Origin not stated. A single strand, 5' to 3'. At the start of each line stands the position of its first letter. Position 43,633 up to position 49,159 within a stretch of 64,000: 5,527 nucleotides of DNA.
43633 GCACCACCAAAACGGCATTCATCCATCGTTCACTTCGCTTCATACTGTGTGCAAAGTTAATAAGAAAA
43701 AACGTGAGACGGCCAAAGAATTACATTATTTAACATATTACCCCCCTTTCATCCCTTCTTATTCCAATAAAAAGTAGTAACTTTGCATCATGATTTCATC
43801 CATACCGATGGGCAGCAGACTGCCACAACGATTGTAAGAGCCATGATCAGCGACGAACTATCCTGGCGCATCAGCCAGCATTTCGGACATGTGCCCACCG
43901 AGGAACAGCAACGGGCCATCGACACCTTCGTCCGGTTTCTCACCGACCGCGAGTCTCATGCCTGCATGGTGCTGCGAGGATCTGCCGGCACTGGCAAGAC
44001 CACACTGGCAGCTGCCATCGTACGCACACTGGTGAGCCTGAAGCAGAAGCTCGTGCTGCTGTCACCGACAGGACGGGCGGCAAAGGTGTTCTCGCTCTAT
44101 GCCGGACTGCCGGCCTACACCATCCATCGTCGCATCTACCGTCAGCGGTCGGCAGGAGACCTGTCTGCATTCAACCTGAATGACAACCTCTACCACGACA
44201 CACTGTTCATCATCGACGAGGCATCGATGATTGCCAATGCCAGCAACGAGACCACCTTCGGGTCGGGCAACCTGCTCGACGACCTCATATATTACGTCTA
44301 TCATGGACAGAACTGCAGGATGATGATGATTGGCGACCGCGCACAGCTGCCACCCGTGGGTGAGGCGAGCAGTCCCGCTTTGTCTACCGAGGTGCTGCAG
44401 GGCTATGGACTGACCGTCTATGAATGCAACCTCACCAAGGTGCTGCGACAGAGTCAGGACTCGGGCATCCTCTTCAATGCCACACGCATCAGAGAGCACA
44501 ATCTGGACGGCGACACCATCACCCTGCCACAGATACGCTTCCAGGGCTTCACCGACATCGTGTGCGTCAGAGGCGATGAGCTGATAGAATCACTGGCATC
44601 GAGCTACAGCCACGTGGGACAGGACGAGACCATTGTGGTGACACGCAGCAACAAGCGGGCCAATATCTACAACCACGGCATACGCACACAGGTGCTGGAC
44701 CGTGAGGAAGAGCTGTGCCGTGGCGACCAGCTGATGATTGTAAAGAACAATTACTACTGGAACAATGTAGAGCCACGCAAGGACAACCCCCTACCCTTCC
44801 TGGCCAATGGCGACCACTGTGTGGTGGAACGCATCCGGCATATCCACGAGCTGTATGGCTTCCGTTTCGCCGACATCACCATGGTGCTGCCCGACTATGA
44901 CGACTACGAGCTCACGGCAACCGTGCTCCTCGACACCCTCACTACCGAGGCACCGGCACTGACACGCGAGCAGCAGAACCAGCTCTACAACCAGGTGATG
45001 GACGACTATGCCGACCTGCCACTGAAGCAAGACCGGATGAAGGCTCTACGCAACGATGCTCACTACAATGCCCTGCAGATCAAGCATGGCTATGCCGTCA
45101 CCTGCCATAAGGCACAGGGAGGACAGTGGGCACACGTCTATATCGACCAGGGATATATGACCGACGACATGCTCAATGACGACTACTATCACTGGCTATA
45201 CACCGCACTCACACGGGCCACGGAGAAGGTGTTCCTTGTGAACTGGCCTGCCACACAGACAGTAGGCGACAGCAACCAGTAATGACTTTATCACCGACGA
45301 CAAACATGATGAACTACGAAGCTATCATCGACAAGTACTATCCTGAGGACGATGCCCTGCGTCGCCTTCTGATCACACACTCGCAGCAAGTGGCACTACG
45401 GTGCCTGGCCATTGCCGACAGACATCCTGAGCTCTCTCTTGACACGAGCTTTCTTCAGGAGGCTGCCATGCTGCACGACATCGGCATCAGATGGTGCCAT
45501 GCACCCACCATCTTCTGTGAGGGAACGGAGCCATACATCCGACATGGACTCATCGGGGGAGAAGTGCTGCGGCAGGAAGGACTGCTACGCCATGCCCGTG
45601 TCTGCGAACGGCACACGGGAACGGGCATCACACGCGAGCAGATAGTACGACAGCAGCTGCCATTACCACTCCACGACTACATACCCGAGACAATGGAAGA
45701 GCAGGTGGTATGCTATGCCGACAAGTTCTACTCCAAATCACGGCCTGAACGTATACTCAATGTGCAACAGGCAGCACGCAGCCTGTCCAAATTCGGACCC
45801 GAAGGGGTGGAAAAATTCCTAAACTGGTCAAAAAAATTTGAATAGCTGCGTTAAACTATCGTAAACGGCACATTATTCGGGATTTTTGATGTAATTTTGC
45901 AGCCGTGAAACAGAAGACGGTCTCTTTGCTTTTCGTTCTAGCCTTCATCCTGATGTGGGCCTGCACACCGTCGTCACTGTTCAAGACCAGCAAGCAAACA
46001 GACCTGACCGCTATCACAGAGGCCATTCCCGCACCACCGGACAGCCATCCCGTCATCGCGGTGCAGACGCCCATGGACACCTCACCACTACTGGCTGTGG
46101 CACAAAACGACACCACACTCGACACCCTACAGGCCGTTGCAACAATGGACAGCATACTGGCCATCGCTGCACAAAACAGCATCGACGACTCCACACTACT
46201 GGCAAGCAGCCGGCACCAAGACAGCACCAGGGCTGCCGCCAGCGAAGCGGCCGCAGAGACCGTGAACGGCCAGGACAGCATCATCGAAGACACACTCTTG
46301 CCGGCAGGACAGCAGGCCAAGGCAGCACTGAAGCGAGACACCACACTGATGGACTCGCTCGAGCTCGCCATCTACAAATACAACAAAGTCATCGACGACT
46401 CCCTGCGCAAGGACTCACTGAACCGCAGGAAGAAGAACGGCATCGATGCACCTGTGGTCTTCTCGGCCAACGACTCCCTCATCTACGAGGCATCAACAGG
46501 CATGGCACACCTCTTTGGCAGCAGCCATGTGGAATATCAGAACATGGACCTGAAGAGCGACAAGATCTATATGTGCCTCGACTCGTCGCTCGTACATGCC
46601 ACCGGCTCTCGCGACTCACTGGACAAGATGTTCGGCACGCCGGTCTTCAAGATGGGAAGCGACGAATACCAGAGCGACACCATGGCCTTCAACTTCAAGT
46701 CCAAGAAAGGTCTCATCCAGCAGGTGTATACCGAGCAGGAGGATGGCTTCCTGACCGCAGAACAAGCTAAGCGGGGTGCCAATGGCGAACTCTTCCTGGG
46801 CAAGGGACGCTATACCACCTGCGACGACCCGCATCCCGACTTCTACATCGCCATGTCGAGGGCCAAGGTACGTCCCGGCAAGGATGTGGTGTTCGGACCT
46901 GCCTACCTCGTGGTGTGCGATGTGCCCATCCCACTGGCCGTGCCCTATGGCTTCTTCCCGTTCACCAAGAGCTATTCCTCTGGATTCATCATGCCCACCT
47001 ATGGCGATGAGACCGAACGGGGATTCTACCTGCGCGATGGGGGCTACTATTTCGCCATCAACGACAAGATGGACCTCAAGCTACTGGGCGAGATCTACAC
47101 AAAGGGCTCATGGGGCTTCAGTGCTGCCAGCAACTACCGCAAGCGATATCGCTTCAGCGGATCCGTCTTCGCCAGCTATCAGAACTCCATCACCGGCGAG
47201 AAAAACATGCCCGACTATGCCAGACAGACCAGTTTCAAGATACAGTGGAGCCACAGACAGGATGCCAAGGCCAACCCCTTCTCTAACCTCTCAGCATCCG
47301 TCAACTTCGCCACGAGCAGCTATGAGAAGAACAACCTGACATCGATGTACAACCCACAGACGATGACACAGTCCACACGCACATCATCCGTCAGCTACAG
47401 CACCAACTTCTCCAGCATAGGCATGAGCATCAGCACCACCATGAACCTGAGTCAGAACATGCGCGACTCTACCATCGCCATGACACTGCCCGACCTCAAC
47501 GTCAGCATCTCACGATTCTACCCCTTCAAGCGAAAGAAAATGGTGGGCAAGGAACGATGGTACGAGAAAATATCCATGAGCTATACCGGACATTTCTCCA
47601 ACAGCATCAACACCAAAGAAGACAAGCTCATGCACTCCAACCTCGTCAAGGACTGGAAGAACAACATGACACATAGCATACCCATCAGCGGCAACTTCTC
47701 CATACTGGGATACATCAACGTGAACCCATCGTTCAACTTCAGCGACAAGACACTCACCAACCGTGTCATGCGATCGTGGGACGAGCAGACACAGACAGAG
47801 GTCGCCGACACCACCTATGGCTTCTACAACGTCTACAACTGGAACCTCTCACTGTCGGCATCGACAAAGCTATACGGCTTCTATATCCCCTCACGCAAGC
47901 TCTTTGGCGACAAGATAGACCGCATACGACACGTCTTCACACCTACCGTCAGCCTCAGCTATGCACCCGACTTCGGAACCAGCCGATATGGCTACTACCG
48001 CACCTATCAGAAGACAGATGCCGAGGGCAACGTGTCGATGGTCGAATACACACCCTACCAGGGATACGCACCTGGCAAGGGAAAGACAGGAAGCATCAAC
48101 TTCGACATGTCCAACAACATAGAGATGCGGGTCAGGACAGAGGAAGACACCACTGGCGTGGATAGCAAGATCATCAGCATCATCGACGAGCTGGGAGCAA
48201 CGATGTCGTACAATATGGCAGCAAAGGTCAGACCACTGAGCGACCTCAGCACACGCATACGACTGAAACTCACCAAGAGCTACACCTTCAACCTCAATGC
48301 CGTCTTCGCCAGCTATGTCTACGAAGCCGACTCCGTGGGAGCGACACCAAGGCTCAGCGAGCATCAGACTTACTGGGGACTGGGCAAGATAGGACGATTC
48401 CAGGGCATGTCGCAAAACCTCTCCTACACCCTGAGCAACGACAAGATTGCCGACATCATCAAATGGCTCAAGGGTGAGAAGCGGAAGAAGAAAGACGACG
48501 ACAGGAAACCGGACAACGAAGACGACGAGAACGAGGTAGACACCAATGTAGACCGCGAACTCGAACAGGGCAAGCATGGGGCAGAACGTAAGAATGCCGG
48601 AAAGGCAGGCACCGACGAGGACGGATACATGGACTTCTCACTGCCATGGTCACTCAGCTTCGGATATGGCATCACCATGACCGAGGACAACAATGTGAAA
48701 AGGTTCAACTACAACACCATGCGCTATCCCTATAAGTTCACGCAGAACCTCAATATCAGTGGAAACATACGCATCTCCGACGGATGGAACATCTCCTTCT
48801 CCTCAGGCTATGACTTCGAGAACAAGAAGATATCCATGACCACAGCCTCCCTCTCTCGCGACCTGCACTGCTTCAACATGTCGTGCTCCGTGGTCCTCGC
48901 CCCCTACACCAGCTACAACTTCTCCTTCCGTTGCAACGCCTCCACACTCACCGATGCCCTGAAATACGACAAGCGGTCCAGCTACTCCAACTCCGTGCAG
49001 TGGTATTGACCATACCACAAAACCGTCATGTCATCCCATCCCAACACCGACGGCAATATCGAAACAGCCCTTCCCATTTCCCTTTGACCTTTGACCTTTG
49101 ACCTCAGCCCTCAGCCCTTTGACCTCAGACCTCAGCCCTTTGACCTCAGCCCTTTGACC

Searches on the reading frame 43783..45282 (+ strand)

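Call 41: search_protein_families(library=pfam, proteins=[window:43783-45282:+], max_evalue=0.001)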
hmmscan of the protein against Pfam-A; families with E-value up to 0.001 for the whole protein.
window:43783-45282:+ (499 aa): 12 families
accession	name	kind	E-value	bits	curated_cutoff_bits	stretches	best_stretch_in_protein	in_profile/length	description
PF13604.12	AAA_30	-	4.9e-21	75.8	27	1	41-237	5-169/191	AAA domain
PF13538.12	UvrD_C_2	-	8.1e-21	74.1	27.4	1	435-486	1-52/52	UvrD-like helicase C-terminal domain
PF13245.12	AAA_19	-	8.1e-20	71.8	25.1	1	58-193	10-133/134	AAA domain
PF02367.23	TsaE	-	9.7e-07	29.2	26.6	1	47-151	8-106/128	Threonylcarbamoyl adenosine biosynthesis protein TsaE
PF05970.20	PIF1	-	1.7e-06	28.3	25.9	1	39-227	3-193/223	PIF1-like helicase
PF01443.25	Viral_helicase1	-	8.9e-06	26.1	21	0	416-486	159-227/228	Viral superfamily 1 RNA helicase core domain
PF13401.12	AAA_22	-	6.7e-05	23.6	27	1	58-185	4-123/130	AAA domain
PF09848.15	SLFN-g3_helicase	-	0.00014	21.7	24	1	60-170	2-112/354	Schlafen group 3, DNA/RNA helicase domain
PF04851.21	ResIII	-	0.00025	21.4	22.5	0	38-95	4-61/164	Type III restriction enzyme, res subunit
PF05729.18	NACHT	-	0.00047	20.5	26.7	0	62-153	3-96/167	NACHT domain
PF24883.2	NPHP3_N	-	0.00064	20.4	24.8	0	48-88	11-51/164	Nephrocystin 3, N-terminal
PF02562.22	PhoH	-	0.00084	19.3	27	0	50-95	17-57/205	PhoH-like protein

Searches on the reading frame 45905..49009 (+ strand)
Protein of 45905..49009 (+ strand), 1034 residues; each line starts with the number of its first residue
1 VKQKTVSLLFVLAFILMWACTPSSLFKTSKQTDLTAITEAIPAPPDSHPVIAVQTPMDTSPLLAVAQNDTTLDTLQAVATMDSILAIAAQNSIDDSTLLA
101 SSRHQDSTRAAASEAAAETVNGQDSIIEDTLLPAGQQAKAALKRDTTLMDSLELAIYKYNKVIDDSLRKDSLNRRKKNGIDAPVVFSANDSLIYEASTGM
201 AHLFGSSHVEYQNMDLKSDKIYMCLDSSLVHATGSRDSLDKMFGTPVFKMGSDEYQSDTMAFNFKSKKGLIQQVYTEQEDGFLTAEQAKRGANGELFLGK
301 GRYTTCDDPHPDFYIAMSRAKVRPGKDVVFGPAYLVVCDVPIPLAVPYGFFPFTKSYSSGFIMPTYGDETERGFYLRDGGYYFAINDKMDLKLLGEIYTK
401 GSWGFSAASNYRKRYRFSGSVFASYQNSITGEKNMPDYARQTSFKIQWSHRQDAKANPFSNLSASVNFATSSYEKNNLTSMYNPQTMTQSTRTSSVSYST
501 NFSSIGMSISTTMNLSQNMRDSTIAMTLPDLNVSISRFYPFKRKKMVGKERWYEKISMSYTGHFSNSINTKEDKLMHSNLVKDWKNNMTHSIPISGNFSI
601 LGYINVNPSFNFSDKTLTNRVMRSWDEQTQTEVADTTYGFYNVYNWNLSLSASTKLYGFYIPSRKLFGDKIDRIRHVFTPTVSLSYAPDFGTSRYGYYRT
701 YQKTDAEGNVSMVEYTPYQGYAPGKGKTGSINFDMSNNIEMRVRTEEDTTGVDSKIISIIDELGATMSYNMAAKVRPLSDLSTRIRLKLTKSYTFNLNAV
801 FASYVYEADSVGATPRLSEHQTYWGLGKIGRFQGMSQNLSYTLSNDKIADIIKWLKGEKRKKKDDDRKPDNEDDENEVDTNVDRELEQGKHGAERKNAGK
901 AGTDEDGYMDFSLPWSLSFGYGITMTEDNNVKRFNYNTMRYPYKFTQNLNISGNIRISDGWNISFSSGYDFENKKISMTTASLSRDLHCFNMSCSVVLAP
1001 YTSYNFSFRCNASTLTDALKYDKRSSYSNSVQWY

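Call 41: search_protein_families(library=pfam, proteins=[window:45905-49009:+], max_evalue=0.001)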
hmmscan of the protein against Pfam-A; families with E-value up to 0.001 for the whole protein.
window:45905-49009:+ (1034 aa): 1 family
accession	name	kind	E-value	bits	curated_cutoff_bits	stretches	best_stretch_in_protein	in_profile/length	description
PF19838.5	LptD_2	-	4.5e-153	510.7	22.5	1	328-804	1-464/464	LptD protein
